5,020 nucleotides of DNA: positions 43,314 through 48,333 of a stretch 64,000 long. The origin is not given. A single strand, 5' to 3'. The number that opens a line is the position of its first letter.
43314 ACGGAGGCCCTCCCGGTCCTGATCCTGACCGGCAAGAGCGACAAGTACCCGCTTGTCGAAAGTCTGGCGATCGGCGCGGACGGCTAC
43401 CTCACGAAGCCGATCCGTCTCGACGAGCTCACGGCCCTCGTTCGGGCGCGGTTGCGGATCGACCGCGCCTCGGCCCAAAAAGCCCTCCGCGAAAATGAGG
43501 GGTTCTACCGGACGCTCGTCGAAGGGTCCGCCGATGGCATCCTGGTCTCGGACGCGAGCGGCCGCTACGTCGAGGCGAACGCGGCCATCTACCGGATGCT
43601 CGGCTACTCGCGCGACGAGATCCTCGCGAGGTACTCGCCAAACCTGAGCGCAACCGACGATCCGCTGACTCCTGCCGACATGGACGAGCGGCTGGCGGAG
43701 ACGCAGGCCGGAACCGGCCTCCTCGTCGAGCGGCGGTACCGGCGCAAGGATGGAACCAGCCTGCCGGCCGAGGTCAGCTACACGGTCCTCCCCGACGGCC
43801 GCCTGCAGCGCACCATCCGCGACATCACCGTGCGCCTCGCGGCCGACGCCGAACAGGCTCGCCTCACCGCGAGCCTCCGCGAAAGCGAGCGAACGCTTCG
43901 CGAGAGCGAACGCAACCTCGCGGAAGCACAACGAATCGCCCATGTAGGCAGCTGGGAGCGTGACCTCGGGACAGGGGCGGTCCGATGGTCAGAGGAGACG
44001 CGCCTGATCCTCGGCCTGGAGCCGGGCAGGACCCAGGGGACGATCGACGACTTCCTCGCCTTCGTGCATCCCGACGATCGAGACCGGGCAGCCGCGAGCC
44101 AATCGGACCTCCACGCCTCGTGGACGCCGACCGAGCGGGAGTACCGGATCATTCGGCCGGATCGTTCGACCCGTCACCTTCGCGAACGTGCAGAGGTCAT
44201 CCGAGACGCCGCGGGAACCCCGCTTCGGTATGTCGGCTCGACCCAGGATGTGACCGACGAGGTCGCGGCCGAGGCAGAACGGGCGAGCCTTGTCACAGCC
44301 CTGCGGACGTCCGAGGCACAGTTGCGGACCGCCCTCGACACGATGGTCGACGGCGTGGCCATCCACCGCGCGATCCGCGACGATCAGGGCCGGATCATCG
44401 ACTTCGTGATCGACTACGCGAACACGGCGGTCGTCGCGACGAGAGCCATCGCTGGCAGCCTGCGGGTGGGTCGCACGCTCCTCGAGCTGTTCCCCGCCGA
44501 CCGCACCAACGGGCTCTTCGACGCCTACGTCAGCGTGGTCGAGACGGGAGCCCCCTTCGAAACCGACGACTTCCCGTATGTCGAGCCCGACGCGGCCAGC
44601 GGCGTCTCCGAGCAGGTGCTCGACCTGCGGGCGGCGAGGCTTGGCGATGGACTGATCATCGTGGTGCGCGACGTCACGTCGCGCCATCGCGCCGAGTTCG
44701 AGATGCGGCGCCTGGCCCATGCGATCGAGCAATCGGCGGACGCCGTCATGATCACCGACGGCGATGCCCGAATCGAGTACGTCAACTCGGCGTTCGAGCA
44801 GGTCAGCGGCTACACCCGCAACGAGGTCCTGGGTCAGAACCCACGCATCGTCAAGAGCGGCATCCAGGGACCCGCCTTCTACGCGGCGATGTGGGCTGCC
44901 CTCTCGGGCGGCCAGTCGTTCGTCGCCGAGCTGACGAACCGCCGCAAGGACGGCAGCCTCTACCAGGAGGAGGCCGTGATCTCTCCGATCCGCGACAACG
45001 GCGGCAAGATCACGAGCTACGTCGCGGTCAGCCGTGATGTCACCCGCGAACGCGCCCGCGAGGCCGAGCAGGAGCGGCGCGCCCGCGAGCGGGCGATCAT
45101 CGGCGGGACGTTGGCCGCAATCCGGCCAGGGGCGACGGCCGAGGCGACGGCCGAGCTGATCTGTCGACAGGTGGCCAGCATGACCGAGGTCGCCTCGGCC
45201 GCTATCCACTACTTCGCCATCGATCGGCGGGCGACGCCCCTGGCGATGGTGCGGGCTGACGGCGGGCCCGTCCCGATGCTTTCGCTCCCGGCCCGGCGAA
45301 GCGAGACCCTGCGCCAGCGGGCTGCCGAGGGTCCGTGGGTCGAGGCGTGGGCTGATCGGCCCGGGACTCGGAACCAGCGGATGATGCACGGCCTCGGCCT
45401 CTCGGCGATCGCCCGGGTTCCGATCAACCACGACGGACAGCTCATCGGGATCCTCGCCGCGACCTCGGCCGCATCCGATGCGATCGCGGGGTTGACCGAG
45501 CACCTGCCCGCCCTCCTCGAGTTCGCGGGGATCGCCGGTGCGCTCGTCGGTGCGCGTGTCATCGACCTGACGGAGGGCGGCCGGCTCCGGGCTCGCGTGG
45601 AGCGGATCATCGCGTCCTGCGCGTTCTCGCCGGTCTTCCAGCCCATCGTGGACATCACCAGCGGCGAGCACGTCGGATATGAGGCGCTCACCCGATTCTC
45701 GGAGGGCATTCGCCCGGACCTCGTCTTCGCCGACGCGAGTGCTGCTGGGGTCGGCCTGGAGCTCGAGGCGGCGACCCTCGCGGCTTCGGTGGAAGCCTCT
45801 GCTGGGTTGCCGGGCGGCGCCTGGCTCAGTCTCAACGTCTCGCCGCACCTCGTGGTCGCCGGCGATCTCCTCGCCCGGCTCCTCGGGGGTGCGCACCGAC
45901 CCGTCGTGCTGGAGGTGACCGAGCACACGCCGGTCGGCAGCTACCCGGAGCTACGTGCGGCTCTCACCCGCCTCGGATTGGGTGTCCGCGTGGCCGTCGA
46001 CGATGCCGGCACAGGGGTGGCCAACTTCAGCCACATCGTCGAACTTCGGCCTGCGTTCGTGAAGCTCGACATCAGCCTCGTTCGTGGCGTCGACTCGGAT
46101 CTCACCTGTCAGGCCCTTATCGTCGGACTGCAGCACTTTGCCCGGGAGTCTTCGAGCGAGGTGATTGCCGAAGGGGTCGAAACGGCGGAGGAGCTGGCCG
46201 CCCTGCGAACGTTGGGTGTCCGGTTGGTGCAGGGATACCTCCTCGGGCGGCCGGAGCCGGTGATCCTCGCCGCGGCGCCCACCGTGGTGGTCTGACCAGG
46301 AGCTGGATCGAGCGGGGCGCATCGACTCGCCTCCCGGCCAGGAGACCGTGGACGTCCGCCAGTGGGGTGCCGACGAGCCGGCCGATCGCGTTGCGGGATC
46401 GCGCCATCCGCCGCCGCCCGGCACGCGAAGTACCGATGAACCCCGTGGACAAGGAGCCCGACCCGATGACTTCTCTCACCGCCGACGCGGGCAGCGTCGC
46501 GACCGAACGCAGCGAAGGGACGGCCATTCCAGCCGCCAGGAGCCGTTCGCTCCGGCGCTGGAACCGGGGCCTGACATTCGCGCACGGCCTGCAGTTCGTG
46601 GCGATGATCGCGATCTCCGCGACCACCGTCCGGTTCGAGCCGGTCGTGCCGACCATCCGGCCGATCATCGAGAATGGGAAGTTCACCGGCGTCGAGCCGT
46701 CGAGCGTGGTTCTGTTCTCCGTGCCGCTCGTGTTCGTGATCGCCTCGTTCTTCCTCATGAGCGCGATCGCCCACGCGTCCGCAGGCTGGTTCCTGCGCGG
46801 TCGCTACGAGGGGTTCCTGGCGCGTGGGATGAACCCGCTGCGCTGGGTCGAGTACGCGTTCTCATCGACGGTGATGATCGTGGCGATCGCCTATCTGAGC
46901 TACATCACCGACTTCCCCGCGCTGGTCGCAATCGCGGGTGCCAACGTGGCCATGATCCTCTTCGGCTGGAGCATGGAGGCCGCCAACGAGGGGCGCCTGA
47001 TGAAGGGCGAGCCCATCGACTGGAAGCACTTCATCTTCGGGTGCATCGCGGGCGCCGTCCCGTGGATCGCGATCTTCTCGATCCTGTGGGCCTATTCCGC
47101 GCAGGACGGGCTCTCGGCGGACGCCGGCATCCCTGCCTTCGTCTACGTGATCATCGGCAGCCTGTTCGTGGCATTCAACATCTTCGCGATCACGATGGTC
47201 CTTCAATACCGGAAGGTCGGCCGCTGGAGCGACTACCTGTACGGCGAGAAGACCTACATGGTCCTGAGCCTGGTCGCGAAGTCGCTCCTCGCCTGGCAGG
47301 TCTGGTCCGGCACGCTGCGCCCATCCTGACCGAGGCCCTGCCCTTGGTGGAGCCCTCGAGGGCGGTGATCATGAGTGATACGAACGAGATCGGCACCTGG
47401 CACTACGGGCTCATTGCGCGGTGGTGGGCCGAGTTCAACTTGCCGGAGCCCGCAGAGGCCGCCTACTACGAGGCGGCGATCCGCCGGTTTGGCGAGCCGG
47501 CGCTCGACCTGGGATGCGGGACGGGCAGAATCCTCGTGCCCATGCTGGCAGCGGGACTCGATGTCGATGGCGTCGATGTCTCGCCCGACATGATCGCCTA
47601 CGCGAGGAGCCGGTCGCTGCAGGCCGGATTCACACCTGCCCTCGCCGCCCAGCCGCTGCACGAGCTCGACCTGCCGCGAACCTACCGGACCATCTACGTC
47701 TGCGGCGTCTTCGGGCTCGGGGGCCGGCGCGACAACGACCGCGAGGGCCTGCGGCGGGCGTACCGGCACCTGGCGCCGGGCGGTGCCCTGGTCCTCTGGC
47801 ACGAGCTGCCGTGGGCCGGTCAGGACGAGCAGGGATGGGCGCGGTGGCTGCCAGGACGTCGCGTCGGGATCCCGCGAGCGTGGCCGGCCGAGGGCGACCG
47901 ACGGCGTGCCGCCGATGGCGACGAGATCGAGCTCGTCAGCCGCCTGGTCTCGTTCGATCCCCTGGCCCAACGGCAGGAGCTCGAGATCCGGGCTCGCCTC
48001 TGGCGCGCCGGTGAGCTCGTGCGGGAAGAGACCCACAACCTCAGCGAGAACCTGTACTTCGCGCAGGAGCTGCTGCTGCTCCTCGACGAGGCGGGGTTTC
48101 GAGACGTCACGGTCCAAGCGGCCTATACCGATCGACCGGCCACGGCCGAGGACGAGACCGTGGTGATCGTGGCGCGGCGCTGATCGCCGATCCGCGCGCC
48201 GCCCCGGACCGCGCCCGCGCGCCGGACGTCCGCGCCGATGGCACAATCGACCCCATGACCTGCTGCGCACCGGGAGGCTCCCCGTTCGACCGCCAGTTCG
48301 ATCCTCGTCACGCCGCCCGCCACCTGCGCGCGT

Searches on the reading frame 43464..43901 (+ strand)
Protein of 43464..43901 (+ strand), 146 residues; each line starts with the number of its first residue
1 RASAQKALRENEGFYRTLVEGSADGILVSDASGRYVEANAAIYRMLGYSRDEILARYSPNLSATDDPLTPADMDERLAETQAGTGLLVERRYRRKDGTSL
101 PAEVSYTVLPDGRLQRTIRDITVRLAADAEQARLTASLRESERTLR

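Call 56: search_protein_families(library=pfam, proteins=[window:43464-43901:+], max_evalue=0.05)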
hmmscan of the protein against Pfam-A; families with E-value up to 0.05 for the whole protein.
seq(146 aa): 6 families
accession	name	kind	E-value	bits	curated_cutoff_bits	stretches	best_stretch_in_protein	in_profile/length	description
PF00989.32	PAS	-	5.7e-13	49.3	22.6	1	14-109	2-96/113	PAS fold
PF13426.13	PAS_9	-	9.8e-12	45.5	27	1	24-122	2-102/103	PAS domain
PF13188.13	PAS_8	-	7.8e-09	35.6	21.8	1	14-70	2-55/65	PAS domain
PF08448.16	PAS_4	-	3.5e-07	30.9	23.1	1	20-122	2-106/110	PAS fold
PF08447.18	PAS_3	-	4.2e-05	24.2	25.6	1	36-116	2-84/89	PAS fold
PF12860.13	PAS_7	-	0.00098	19.7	27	1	24-128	6-114/115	PAS fold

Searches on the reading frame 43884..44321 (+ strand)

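Call 56: search_protein_families(library=pfam, proteins=[window:43884-44321:+], max_evalue=0.05)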
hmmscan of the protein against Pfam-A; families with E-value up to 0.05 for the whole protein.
seq(146 aa): 4 families
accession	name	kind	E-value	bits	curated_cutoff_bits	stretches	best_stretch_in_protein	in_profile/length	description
PF08447.18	PAS_3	-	4.1e-19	69.1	25.6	1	33-118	2-87/89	PAS fold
PF00989.32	PAS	-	9.4e-05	22.8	22.6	1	19-123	10-113/113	PAS fold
PF08448.16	PAS_4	-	0.0037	17.9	23.1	1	36-127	21-109/110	PAS fold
PF11452.13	DUF3000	-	0.0066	16.4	25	1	43-113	108-170/175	Protein of unknown function (DUF3000)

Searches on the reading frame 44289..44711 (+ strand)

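Call 56: search_protein_families(library=pfam, proteins=[window:44289-44711:+], max_evalue=0.05)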
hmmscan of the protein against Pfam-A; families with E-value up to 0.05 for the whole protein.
seq(141 aa): 2 families
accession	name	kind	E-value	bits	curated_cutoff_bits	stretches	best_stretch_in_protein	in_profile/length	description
PF08448.16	PAS_4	-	1.3e-06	29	23.1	1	38-134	14-110/110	PAS fold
PF13188.13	PAS_8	-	0.038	14.3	21.8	0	11-38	2-25/65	PAS domain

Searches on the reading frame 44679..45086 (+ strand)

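Call 56: search_protein_families(library=pfam, proteins=[window:44679-45086:+], max_evalue=0.05)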
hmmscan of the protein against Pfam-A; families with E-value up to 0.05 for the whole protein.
seq(136 aa): 6 families
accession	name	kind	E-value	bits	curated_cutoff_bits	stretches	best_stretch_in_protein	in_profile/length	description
PF13426.13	PAS_9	-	1.8e-19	70.3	27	1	21-122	2-102/103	PAS domain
PF00989.32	PAS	-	8.1e-19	68.1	22.6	1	11-121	2-113/113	PAS fold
PF08448.16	PAS_4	-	1.4e-14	54.7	23.1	1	17-125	2-109/110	PAS fold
PF08447.18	PAS_3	-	1e-09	39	25.6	1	33-117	2-88/89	PAS fold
PF13188.13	PAS_8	-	1.8e-09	37.6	21.8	1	10-53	1-41/65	PAS domain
PF18095.7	PAS_12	-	0.011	15.7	22.6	1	5-63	40-100/153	UPF0242 C-terminal PAS-like domain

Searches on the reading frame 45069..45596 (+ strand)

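Call 56: search_protein_families(library=pfam, proteins=[window:45069-45596:+], max_evalue=0.05)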
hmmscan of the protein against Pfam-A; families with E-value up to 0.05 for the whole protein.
seq(176 aa): 2 families
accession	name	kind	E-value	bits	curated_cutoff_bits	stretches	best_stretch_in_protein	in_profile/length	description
PF01590.32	GAF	-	0.00017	22.5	22.4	1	25-151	3-123/133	GAF domain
PF13185.12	GAF_2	-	0.00083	20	28.6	1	23-136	3-113/136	GAF domain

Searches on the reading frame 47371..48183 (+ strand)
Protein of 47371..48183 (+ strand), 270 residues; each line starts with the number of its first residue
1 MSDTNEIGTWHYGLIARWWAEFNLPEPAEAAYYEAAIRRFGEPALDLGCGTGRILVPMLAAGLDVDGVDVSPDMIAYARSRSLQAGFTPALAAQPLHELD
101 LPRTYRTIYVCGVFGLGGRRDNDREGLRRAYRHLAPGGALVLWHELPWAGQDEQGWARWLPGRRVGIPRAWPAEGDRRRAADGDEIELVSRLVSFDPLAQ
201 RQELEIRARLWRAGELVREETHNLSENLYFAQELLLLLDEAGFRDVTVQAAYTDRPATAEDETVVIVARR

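Call 7: search_protein_families(library=pfam, proteins=[window:47371-48183:+], max_evalue=0.01)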
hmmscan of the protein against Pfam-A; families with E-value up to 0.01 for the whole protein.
window:47371-48183:+ (270 aa): 6 families
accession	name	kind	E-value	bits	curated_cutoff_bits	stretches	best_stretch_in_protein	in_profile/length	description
PF13649.12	Methyltransf_25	-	1.4e-14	54.9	27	1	45-138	2-97/97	Methyltransferase domain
PF08242.18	Methyltransf_12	-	1.2e-13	52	30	1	45-140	1-98/98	Methyltransferase domain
PF08241.18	Methyltransf_11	-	1.8e-10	41.8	21.2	1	45-142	1-95/95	Methyltransferase domain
PF13489.12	Methyltransf_23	-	2.5e-09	37.5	27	1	42-247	24-163/164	Methyltransferase domain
PF13847.12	Methyltransf_31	-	1.2e-06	28.7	27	1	42-88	5-54/145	Methyltransferase domain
PF01209.24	Ubie_methyltran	-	1.2e-05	25.2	20.1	1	39-142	46-151/233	ubiE/COQ5 methyltransferase family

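Call 41: search_protein_families(library=ncbifam, proteins=[window:47371-48183:+], max_evalue=0.001)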
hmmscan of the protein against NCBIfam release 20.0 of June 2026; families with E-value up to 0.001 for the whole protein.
window:47371-48183:+ (270 aa): 10 families
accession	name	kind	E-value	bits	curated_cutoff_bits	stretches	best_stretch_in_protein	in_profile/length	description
NF041820.1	daptide_MTase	equivalog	1.6e-15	57.3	175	1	35-145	31-145/243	daptide-type RiPP biosynthesis methyltransferase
NF043040.1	corrin_prot_MT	hypoth_equivalog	3.5e-13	49.5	180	1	38-146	39-151/216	corrinoid protein-associated methyltransferase CpaM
TIGR02021.1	BchM-ChlM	equivalog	2.7e-06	27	158.9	1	41-83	55-97/218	magnesium protoporphyrin IX methyltransferase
NF047649.1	MTase_UXPK_star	exception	2.7e-06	26.6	460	1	41-142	78-181/283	methyltransferase/UXPK-star double selenoprotein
TIGR01934.1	MenG_MenH_UbiE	subfamily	2.8e-06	26.8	158.35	1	39-142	38-141/223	ubiquinone/menaquinone biosynthesis methyltransferase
NF045667.1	MTase_DVU1556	equivalog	3.9e-06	26.5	155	1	40-142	22-119/213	DVU_1556 family methyltransferase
NF041537.1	ArsM_AhpD_UU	exception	1.5e-05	24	510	1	41-142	77-180/345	arsenite methyltransferase/AhpD domain selenoprotein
TIGR01983.1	UbiG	equivalog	6.6e-05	22.3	102.95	1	43-85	52-94/228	bifunctional 2-polyprenyl-6-hydroxyphenol methylase/3-demethylubiquinol 3-O-methyltransferase UbiG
NF001244.0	PRK00216.1-5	equivalog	7.4e-05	22.1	216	1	40-141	48-152/236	bifunctional demethylmenaquinone methyltransferase/2-methoxy-6-polyprenyl-1,4-benzoquinol methylase UbiE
NF008823.0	PRK11873.1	subfamily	0.00051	19.6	263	0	40-90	77-130/272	arsenite methyltransferase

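Call 42: find_homologous_proteins(query=window:47371-48183:+)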
Query window:47371-48183:+ (270 aa): 1977 proteins with E <= 0.001 among 8000 candidates; the best 120 are listed.
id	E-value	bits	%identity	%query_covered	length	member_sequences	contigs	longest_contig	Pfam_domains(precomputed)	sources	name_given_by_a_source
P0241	5.7e-179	611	100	100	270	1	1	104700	PF13847.13,PF13489.13,PF13649.13,PF01209.25,PF08241.19,PF08242.19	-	-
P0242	1.2e-150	519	85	99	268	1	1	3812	PF13847.13,PF13489.13,PF13649.13,PF01209.25,PF08241.19,PF08242.19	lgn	-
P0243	3.9e-141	487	80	97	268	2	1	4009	PF13847.13,PF13489.13,PF13649.13,PF01209.25,PF08241.19,PF08242.19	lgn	-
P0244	1.5e-140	485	80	99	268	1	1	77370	PF13847.13,PF13489.13,PF13649.13,PF01209.25,PF08241.19,PF08242.19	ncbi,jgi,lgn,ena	-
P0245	5.5e-135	467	75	99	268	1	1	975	PF13847.13,PF13489.13,PF02353.27,PF13649.13,PF01209.25,PF08241.19,PF08242.19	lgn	-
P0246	3.0e-134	465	74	99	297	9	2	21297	PF13847.13,PF13489.13,PF13649.13,PF01209.25,PF08241.19,PF08242.19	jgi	jgi:SAM-dependent methyltransferase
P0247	3.7e-133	461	76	99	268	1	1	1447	PF13847.13,PF13489.13,PF13649.13,PF08241.19,PF08242.19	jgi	jgi:SAM-dependent methyltransferase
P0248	7.4e-133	460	74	99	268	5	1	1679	PF13847.13,PF13489.13,PF13649.13,PF08241.19,PF08242.19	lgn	-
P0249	3.4e-131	455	74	99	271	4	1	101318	PF13847.13,PF13489.13,PF13649.13,PF01209.25,PF08241.19,PF08242.19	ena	-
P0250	1.9e-128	446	71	99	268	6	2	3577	PF13847.13,PF13489.13,PF13649.13,PF08241.19,PF08242.19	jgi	jgi:SAM-dependent methyltransferase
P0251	4.1e-127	441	72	99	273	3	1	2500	PF13847.13,PF13489.13,PF13649.13,PF01209.25,PF08241.19,PF08242.19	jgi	jgi:SAM-dependent methyltransferase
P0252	1.2e-126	440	72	99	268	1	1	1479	PF13847.13,PF13489.13,PF13649.13,PF01209.25,PF08241.19,PF08242.19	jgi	jgi:SAM-dependent methyltransferase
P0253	1.9e-126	439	71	98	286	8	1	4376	PF13847.13,PF13489.13,PF05175.21,PF13649.13,PF01209.25,PF08241.19,PF08242.19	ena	-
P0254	3.6e-126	438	72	99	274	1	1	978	PF13489.13,PF13649.13,PF08241.19,PF08242.19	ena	-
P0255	3.7e-126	438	72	98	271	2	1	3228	PF13847.13,PF13489.13,PF13649.13,PF01209.25,PF08241.19,PF08242.19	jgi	jgi:SAM-dependent methyltransferase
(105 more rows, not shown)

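Call 43: find_encoding_contigs(protein=P0244, flank=7000, max_places=2)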
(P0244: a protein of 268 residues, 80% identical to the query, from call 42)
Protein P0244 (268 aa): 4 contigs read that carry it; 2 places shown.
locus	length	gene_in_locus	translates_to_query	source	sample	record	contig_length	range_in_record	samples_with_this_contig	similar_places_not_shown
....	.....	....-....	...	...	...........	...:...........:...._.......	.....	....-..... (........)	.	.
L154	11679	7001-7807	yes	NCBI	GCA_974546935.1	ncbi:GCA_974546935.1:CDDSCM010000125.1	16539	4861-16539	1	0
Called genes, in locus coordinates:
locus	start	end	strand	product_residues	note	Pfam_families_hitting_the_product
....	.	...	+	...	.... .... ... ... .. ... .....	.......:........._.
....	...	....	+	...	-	-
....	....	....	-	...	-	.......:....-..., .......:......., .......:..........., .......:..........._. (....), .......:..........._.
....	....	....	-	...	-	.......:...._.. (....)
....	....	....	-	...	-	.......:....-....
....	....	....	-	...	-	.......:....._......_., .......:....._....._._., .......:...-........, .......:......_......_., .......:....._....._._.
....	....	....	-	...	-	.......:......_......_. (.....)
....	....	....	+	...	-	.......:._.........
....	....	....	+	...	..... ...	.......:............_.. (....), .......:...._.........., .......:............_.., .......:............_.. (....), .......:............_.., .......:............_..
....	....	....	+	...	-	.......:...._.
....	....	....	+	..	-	-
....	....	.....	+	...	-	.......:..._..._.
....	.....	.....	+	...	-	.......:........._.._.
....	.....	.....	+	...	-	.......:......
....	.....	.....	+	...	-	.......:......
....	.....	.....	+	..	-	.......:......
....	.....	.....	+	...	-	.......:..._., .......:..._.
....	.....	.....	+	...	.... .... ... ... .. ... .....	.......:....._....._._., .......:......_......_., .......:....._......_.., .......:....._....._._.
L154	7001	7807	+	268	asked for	PF13489:Methyltransf_23 (weak), PF01209:Ubie_methyltran, PF13649:Methyltransf_25, PF13847:Methyltransf_31 (weak), PF08241:Methyltransf_11, PF08242:Methyltransf_12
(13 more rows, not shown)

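Call 44: find_encoding_contigs(protein=P0242, flank=7000, max_places=2)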
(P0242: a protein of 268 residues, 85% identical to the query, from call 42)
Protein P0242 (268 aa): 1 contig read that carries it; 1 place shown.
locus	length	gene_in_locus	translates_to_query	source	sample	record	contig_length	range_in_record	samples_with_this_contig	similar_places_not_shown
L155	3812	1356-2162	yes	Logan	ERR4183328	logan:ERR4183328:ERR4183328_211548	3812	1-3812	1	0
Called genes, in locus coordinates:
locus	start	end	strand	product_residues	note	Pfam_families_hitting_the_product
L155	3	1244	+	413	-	?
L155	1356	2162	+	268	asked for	PF13489:Methyltransf_23, PF01209:Ubie_methyltran (weak), PF13649:Methyltransf_25, PF13847:Methyltransf_31, PF08241:Methyltransf_11, PF08242:Methyltransf_12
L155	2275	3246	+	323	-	-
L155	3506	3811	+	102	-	?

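Call 45: find_encoding_contigs(protein=P0249, flank=7000, max_places=2)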
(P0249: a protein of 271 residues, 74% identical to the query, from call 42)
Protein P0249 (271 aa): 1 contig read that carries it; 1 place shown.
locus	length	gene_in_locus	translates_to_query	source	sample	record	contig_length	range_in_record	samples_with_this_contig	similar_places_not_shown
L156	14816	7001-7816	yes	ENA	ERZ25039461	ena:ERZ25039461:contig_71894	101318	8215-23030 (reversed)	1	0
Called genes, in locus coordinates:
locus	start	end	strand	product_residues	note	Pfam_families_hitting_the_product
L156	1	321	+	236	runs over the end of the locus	PF00561:Abhydrolase_1 (weak), PF12697:Abhydrolase_6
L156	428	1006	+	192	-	PF28474:DUF8412, PF13376:OmdA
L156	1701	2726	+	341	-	PF13476:AAA_23 (faint), PF12848:ABC_tran_Xtn, PF13304:AAA_21 (faint), PF00005:ABC_tran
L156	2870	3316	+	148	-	PF14376:Haem_bd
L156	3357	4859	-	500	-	PF10009:DUF2252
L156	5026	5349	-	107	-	PF07883:Cupin_2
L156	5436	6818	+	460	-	PF04230:PS_pyruv_trans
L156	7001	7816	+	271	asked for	PF13489:Methyltransf_23, PF01209:Ubie_methyltran (weak), PF08241:Methyltransf_11, PF08242:Methyltransf_12, PF13649:Methyltransf_25, PF13847:Methyltransf_31 (weak)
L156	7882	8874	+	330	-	-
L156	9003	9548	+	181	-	PF00496:SBP_bac_5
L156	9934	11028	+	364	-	PF13485:Peptidase_MA_2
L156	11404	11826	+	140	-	PF05949:DUF881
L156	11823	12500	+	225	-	PF05949:DUF881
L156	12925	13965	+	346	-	PF19289:PmbA_TldD_3rd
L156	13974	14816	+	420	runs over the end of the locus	PF01523:PmbA_TldD_1st, PF19290:PmbA_TldD_2nd, PF19289:PmbA_TldD_3rd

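Call 53: search_protein_families(library=pfam, proteins=[L155:3-1244:+, L155:2275-3246:+], max_evalue=0.0001)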
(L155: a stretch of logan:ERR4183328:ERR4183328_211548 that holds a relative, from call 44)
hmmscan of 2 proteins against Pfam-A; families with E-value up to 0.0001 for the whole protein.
L155:3-1244:+ (413 aa): 1 family
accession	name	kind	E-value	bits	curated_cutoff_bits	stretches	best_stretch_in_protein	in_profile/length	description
PF00211.25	Guanylate_cyc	-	5.2e-07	29.9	21.9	1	252-405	6-176/183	Adenylate and Guanylate cyclase catalytic domain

L155:2275-3246:+ (323 aa): 0 families
